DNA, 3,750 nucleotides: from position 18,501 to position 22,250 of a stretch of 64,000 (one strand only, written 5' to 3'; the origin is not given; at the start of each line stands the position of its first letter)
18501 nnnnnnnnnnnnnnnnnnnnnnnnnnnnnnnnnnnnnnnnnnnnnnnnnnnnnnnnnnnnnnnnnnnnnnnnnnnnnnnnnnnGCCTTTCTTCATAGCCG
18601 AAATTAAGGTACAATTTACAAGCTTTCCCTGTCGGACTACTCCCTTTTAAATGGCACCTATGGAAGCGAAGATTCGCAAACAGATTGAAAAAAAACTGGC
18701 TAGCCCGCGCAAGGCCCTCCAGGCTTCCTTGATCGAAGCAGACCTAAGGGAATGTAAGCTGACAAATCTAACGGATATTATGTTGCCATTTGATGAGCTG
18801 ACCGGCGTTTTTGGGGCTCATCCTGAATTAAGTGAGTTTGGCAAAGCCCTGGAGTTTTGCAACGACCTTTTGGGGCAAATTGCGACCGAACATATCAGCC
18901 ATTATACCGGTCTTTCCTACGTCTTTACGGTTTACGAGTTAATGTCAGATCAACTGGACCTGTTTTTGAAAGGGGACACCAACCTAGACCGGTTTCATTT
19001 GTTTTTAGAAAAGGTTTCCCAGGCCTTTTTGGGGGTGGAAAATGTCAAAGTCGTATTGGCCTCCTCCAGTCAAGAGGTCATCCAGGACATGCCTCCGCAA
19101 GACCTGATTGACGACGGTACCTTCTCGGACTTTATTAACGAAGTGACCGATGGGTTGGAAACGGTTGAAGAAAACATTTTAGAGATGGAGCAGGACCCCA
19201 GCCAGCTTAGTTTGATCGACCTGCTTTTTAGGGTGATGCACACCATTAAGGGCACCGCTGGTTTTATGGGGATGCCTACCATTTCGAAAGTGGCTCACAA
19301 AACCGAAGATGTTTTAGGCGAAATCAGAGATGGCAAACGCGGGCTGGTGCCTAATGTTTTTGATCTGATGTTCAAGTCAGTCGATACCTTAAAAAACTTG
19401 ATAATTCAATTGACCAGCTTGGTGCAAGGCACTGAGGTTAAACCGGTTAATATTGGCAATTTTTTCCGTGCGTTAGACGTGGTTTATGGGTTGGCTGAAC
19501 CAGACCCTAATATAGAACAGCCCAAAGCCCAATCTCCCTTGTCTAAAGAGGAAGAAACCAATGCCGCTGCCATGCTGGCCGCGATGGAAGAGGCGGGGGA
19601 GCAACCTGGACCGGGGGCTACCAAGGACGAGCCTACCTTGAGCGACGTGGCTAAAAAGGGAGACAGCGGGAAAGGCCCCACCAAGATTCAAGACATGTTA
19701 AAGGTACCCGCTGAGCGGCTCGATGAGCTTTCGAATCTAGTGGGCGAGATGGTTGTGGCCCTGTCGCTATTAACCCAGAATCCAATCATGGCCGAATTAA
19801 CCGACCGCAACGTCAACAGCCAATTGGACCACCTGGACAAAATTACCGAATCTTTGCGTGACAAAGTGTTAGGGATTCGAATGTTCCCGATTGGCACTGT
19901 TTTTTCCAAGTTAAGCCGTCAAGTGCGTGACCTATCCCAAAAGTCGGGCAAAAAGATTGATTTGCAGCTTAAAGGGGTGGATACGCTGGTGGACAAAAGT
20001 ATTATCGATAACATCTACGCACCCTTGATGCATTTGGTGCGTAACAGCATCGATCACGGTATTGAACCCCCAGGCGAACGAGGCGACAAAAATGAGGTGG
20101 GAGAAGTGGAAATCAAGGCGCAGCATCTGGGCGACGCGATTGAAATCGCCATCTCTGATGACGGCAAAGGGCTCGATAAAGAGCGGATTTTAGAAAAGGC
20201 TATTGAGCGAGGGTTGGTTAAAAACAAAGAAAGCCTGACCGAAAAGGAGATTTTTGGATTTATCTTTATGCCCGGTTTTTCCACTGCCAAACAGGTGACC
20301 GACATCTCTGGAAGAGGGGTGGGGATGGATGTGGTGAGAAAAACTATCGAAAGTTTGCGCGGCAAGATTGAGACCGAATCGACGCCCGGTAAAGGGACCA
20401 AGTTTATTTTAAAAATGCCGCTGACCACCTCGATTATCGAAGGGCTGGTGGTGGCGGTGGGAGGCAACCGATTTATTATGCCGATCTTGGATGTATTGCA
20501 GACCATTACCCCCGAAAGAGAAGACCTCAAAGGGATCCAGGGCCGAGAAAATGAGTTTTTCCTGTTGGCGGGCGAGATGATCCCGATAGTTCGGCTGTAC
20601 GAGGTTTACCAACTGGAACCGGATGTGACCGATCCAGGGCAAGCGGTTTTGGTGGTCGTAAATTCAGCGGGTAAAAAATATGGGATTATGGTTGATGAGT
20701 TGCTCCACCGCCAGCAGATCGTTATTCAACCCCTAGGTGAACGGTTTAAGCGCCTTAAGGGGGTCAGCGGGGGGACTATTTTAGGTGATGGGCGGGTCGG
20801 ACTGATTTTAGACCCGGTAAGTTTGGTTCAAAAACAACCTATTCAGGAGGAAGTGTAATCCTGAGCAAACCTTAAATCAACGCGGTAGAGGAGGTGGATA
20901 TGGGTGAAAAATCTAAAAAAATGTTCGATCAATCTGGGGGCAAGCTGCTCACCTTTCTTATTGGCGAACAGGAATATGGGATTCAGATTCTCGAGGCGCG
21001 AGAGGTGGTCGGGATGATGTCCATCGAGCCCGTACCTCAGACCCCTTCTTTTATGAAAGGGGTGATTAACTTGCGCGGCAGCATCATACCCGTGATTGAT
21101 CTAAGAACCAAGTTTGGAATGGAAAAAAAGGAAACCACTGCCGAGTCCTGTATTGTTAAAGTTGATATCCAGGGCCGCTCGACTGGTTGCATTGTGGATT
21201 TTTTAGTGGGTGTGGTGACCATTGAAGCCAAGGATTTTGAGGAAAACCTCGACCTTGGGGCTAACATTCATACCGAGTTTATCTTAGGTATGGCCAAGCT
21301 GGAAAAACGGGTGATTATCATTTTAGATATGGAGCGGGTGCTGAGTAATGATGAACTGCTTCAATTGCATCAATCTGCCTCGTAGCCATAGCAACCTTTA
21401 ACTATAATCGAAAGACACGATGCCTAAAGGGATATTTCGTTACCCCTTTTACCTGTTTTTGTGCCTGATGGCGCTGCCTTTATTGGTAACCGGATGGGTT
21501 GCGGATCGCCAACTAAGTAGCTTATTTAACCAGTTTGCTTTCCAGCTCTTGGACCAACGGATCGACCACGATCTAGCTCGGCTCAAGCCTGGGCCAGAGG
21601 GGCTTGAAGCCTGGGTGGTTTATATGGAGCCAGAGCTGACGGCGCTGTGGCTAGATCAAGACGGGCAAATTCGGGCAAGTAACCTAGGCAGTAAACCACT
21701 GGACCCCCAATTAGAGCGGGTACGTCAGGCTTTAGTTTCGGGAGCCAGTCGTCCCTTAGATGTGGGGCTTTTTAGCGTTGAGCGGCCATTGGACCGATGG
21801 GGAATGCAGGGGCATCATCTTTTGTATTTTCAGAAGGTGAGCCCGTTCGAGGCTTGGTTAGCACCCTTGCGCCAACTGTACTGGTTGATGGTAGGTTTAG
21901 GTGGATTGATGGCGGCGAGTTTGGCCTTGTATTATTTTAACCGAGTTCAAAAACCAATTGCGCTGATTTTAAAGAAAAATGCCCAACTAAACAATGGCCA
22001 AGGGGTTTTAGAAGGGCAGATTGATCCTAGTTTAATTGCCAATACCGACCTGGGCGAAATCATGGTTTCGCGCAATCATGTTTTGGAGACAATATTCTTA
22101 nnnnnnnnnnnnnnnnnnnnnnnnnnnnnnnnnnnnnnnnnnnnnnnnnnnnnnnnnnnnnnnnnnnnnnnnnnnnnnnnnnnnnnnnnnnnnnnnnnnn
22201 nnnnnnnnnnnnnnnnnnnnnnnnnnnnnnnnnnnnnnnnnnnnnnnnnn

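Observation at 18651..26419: Chemosensory-like cluster without an MCP but with an embedded membrane PAS histidine kinase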

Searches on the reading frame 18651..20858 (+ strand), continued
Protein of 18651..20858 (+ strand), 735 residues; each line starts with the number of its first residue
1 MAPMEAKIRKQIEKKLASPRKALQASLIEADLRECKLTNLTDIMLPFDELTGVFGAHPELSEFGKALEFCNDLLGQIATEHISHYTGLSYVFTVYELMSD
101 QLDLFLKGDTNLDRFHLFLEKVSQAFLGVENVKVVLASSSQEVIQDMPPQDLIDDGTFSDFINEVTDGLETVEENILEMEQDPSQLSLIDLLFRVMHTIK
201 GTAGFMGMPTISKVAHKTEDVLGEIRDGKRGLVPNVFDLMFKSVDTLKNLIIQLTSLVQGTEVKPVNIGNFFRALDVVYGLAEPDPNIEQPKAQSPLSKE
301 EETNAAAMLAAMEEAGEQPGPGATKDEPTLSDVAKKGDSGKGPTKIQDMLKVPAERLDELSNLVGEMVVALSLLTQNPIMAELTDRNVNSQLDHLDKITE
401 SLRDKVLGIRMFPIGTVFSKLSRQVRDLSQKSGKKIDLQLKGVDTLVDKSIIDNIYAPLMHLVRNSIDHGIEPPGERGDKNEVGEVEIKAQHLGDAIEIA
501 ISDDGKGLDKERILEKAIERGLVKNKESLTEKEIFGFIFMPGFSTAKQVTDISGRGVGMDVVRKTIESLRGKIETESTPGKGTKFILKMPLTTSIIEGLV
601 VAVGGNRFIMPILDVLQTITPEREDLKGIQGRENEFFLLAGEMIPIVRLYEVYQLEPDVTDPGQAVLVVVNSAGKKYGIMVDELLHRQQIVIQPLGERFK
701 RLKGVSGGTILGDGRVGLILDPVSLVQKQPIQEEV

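Call 64: list_cluster_members(proteins=[P0366, P0371, P0368, P0373, P0362, P0363, P0372, P0378, P0380, P0381])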
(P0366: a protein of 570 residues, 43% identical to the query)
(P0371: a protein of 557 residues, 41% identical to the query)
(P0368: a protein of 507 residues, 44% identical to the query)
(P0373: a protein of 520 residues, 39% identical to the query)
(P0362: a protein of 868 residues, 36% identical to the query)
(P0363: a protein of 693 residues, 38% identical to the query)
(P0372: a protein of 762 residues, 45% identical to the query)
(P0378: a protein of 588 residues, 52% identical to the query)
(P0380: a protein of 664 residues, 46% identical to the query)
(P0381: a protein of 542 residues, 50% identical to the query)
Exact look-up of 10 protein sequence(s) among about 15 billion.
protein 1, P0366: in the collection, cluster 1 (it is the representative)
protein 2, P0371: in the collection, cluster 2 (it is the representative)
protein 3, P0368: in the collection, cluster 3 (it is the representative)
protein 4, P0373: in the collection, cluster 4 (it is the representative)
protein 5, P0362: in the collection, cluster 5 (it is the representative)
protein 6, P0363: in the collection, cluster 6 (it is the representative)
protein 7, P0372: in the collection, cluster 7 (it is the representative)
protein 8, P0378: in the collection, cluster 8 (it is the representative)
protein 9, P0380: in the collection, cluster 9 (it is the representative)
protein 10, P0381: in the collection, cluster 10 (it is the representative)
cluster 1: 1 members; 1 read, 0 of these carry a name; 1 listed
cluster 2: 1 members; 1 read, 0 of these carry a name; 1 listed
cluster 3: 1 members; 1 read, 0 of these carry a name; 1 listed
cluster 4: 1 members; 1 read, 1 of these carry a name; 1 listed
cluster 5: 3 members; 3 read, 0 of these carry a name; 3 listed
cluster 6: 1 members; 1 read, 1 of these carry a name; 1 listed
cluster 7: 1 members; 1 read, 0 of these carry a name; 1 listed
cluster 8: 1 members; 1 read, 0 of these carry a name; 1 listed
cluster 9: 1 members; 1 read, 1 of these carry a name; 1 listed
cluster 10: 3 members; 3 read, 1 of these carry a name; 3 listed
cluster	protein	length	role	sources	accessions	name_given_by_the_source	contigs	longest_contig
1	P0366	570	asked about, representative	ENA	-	-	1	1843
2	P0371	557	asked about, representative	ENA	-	-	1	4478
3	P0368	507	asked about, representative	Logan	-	-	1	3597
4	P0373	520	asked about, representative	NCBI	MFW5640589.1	MAG: CHASE3 domain-containing protein, partial [Thermodesulfobacteriota bacterium]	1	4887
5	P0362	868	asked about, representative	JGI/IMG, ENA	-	-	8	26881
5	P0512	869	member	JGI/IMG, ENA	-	-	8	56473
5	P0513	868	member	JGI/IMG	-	-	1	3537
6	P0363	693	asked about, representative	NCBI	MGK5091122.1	methyl-accepting chemotaxis protein [Deltaproteobacteria bacterium TL4]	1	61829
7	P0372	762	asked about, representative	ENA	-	-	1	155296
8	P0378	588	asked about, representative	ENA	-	-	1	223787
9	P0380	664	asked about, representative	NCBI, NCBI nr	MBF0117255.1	MAG: hypothetical protein HQK79_00340 [Desulfobacterales bacterium] | hypothetical protein [Desulfobacterales bacterium]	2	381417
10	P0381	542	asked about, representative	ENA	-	-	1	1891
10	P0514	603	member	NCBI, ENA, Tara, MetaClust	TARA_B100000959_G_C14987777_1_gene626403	strand:+ start:567 stop:2378 length:1812 start_codon:yes stop_codon:yes gene_type:complete | TARA_137_DCM_0.22-3_scaffold81435_1_gene91894 COG0840 K03406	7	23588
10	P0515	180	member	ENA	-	-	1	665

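Call 73: search_protein_families(library=ncbifam, proteins=[window:18651-20858:+], max_evalue=0.00001)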
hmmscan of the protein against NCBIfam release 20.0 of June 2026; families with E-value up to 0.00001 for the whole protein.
window:18651-20858:+ (735 aa): 13 families
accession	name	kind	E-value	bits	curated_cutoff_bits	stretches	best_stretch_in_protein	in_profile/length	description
NF041336.1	CheA_Halo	equivalog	1.5e-114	384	950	2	308-724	250-665/666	chemotaxis protein CheA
NF007835.0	PRK10547.1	equivalog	1.4e-113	380.8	793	1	313-727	243-657/670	chemotaxis protein CheA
NF008298.1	PRK11086.1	subfamily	2.2e-10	39.6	520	1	431-592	397-526/529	DcuS/MalK family sensor histidine kinase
NF046044.1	PnpS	equivalog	4.1e-09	35.9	400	0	552-590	352-390/390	two-component system histidine kinase PnpS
NF007688.0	PRK10364.1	equivalog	2.3e-07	29.9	479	0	538-592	403-452/460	two-component system sensor histidine kinase ZraS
NF011874.0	PRK15347.1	equivalog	3e-07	28.9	852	0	549-593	572-616/921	two component system sensor kinase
TIGR02916.1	PEP_his_kin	equivalog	8.4e-07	27.9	300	0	539-590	633-679/679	XrtA/PEP-CTERM system histidine kinase PrsK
TIGR02966.1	phoR_proteo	equivalog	1.2e-06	27.7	334.2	0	550-587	294-331/333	phosphate regulon sensor histidine kinase PhoR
NF047874.1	MASE3_PAS_HK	subfamily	1.2e-06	27.6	560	0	553-593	587-627/655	MASE3 domain-containing sensor histidine kinase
NF038348.1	T2SS_HK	subfamily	1.6e-06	26.8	450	0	532-591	517-573/574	histidine kinase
NF008468.0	PRK11360.1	equivalog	3.7e-06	25.6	646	0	533-593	555-610/616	two-component system sensor histidine kinase AtoS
NF052573.1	HisKinEspAMyxo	equivalog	3.8e-06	25.2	1400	1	531-590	554-610/755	serine histidine kinase EspA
NF010411.0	PRK13837.1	equivalog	7e-06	24.3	647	0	537-595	626-679/828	two-component system VirA-like sensor kinase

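Call 75: find_encoding_contigs(protein=P0302, flank=10000, max_places=3)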
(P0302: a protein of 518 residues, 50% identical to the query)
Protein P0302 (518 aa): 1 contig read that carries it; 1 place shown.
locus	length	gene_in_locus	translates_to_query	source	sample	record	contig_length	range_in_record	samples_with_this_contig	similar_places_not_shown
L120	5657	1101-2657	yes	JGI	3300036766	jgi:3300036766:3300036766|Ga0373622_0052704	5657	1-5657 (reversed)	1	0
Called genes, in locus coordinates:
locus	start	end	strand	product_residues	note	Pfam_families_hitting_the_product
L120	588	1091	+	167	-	-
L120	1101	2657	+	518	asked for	PF00015:MCPsignal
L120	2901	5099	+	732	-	PF01627:Hpt, PF02895:H-kinase_dim, PF02518:HATPase_c, PF01584:CheW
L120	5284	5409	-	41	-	-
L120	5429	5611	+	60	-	-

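Call 76: find_encoding_contigs(protein=P0353, flank=10000, max_places=3)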
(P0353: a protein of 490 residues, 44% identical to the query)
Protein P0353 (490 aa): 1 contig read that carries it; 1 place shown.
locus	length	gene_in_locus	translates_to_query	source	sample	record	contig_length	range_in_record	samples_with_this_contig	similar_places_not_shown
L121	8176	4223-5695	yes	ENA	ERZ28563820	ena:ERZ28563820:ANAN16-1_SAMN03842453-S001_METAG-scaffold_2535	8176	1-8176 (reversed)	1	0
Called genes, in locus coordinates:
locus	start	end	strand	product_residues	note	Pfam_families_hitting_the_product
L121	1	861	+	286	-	?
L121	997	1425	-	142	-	PF00254:FKBP_C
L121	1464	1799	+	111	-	-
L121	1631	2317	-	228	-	PF11813:DUF3334, PF13690:CheX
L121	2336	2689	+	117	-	-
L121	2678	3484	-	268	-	PF05099:TerB (faint)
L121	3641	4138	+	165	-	PF12729:4HB_MCP_1 (weak)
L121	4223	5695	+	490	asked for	PF00015:MCPsignal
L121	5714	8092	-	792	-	PF07695:7TMR-DISM_7TM, PF00512:HisKA (weak), PF02518:HATPase_c, PF00072:Response_reg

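Call 94: find_encoding_contigs(protein=P0385, flank=10000, max_places=3)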
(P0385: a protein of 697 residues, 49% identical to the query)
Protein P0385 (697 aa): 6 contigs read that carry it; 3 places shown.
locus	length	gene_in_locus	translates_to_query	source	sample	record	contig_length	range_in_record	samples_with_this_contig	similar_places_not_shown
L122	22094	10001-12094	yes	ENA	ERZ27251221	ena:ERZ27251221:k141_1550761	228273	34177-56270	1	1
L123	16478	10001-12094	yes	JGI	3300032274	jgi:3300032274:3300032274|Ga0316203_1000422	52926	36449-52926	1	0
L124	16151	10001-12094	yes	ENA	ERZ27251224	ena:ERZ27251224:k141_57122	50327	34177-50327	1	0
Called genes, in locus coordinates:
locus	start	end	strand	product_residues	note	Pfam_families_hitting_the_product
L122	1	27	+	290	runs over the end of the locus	-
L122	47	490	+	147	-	PF01967:MoaC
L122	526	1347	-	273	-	PF01578:Cytochrom_C_asm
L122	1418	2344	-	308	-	PF00215:OMPdecase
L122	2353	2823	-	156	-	-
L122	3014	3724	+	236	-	PF04376:ATE_N, PF04377:ATE_C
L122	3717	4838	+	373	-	PF01264:Chorismate_synt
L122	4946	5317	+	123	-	PF01258:zf-dskA_traR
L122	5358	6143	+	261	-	PF01311:Bac_export_1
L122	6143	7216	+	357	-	PF01312:Bac_export_2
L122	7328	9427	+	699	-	PF00771:FHIPEP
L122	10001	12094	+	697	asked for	PF02743:dCache_1, PF00015:MCPsignal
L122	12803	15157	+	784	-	PF00989:PAS (weak), PF13426:PAS_9, PF10114:PocR, PF02518:HATPase_c, PF00072:Response_reg (weak)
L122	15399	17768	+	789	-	PF07696:7TMR-DISMED2, PF07695:7TMR-DISM_7TM, PF02518:HATPase_c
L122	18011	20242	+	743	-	PF03971:IDH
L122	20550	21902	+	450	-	PF03349:Toluene_X (weak)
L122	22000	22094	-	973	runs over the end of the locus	PF07696:7TMR-DISMED2, PF07695:7TMR-DISM_7TM, PF00512:HisKA, PF02518:HATPase_c, PF00072:Response_reg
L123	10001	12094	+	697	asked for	PF02743:dCache_1, PF00015:MCPsignal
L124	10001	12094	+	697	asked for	PF02743:dCache_1, PF00015:MCPsignal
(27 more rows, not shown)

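Call 96: find_encoding_contigs(protein=P0366, flank=10000, max_places=3)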
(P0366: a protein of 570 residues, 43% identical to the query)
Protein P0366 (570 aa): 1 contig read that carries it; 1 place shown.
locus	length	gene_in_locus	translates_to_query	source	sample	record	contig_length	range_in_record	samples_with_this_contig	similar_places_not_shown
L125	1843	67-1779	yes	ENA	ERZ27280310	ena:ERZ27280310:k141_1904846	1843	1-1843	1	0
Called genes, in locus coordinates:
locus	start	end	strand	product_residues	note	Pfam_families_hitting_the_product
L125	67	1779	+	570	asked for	PF05227:CHASE3, PF00672:HAMP, PF00015:MCPsignal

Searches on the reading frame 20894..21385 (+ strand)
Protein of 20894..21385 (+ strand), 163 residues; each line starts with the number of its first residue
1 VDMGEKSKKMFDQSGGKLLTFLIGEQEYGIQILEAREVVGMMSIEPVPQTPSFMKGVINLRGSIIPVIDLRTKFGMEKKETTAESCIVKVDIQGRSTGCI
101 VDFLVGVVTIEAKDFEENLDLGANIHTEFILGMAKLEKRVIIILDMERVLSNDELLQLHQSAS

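Call 3: search_protein_families(library=pfam, proteins=[window:20894-21385:+])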
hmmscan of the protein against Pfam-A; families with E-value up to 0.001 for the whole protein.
window:20894-21385:+ (163 aa): 1 family
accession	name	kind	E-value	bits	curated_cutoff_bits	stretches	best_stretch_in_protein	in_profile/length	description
PF01584.24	CheW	-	4.7e-37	127.1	23.5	1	18-153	2-137/138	CheW-like domain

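Call 73: search_protein_families(library=ncbifam, proteins=[window:20894-21385:+], max_evalue=0.00001)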
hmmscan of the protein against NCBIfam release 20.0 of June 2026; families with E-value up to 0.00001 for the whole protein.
window:20894-21385:+ (163 aa): 1 family
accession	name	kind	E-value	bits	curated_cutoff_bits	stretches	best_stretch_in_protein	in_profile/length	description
NF007903.0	PRK10612.1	equivalog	1.5e-30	106.1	260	1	5-159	6-160/167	chemotaxis protein CheW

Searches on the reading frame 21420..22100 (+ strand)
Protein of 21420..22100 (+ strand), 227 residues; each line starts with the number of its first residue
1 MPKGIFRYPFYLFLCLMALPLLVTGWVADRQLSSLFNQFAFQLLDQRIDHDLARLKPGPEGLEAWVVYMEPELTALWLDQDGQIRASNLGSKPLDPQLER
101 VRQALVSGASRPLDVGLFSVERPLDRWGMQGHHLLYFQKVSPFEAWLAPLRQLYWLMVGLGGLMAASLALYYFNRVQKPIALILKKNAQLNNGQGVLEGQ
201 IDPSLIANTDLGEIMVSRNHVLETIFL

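Call 57: search_protein_families(library=pfam, proteins=[window:21420-22100:+], max_evalue=1)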
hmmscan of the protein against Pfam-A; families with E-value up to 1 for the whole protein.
window:21420-22100:+ (227 aa): 0 families
